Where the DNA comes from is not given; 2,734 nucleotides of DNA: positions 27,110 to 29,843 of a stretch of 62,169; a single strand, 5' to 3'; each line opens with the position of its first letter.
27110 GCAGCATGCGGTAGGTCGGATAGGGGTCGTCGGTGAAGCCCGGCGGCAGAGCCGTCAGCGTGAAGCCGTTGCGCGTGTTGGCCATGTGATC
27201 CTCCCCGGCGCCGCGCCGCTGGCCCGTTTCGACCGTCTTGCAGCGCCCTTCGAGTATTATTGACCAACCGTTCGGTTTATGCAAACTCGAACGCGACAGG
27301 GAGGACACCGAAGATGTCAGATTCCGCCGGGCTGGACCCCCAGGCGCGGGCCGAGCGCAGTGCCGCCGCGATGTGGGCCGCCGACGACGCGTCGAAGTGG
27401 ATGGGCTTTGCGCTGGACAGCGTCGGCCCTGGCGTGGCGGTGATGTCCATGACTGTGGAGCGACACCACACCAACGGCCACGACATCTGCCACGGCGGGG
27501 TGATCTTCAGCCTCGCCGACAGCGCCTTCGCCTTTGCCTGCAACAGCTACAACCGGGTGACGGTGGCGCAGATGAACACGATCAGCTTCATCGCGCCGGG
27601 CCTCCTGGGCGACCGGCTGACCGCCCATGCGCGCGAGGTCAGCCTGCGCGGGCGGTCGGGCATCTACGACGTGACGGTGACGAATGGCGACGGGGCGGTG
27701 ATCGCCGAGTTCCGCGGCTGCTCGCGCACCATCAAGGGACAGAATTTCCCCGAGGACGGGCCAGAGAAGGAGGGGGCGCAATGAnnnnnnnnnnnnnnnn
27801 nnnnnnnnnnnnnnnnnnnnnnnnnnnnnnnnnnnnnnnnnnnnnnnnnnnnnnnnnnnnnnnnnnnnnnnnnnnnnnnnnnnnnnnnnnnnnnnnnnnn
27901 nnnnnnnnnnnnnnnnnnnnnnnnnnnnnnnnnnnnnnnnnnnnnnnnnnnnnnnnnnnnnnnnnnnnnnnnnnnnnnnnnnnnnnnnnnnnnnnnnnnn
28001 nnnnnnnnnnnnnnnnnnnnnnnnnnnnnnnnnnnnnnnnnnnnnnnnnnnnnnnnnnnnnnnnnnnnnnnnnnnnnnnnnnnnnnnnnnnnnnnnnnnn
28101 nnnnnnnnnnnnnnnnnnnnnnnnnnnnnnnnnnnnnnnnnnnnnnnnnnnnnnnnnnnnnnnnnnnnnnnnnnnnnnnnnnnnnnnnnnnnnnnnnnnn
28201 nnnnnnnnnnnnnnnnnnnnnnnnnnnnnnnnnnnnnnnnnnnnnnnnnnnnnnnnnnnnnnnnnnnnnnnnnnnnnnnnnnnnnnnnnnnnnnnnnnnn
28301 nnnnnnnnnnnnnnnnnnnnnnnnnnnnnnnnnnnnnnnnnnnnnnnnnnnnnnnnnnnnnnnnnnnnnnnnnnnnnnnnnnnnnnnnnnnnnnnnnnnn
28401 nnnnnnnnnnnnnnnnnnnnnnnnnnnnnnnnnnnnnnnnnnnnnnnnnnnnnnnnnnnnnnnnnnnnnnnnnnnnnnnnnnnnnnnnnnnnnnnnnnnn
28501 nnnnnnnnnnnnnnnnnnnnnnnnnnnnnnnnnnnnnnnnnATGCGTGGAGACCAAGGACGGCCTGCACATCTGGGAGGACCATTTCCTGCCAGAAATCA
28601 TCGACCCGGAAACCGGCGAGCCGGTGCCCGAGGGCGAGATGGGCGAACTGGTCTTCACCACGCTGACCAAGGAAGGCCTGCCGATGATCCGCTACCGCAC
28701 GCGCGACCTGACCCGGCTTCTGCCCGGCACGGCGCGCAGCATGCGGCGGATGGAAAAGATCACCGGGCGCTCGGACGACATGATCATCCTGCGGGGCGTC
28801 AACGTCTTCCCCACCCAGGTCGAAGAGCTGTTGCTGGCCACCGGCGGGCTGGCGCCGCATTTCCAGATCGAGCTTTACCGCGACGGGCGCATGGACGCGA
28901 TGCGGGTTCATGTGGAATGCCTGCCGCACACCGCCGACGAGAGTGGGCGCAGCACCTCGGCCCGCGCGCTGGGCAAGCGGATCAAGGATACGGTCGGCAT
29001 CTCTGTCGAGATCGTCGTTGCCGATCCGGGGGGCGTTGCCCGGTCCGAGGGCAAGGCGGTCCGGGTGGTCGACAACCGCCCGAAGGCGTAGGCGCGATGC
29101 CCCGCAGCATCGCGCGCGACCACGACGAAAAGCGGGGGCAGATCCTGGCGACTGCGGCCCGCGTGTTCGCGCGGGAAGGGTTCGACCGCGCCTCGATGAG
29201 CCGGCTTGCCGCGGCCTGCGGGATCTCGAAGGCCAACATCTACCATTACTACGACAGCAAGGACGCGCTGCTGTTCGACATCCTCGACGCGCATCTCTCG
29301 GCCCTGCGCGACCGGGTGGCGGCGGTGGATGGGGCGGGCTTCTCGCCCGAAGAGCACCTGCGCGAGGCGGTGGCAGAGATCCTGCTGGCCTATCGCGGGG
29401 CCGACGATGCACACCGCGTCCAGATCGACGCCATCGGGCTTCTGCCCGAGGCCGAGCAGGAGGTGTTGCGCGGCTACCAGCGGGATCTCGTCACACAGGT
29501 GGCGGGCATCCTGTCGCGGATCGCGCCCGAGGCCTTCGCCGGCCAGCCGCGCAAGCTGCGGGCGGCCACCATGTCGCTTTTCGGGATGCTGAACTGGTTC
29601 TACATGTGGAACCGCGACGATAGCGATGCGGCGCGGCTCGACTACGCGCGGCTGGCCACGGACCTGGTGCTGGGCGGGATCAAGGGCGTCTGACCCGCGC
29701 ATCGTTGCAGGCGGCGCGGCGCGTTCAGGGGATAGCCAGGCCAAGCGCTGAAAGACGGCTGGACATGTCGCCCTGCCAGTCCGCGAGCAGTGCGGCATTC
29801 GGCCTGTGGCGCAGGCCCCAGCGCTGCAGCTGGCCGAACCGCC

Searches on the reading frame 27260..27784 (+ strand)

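Call 39: search_protein_families(library=pfam, proteins=[window:27260-27784:+], max_evalue=0.00001)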
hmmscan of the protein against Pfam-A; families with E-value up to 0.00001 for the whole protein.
window:27260-27784:+ (174 aa): 1 family
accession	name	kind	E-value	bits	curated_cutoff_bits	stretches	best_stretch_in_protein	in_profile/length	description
PF03061.28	4HBT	-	1e-15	58.2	20.6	1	76-148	3-78/79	Thioesterase superfamily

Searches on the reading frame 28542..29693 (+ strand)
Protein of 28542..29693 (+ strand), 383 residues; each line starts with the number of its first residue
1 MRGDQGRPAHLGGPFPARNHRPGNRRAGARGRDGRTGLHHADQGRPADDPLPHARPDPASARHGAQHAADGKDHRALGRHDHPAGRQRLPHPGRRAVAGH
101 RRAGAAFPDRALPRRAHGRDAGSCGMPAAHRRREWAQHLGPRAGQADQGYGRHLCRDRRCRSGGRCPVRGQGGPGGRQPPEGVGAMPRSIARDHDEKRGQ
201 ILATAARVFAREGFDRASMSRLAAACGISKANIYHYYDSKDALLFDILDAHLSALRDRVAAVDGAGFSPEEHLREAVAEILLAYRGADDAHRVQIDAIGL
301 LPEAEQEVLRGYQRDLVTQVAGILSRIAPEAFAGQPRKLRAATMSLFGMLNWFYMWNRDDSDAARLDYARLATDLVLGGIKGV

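Call 62: search_protein_families(library=pfam, proteins=[window:28542-29693:+], max_evalue=0.00001)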
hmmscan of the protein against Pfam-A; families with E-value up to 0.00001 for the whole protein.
window:28542-29693:+ (383 aa): 2 families
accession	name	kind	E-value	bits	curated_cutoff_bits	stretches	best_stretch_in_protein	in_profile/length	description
PF00440.29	TetR_N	-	4.2e-16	58.9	24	1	201-245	1-45/47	Bacterial regulatory proteins, tetR family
PF17932.6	TetR_C_24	-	1.2e-11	45.3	26.4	1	268-380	3-114/114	Tetracyclin repressor-like, C-terminal domain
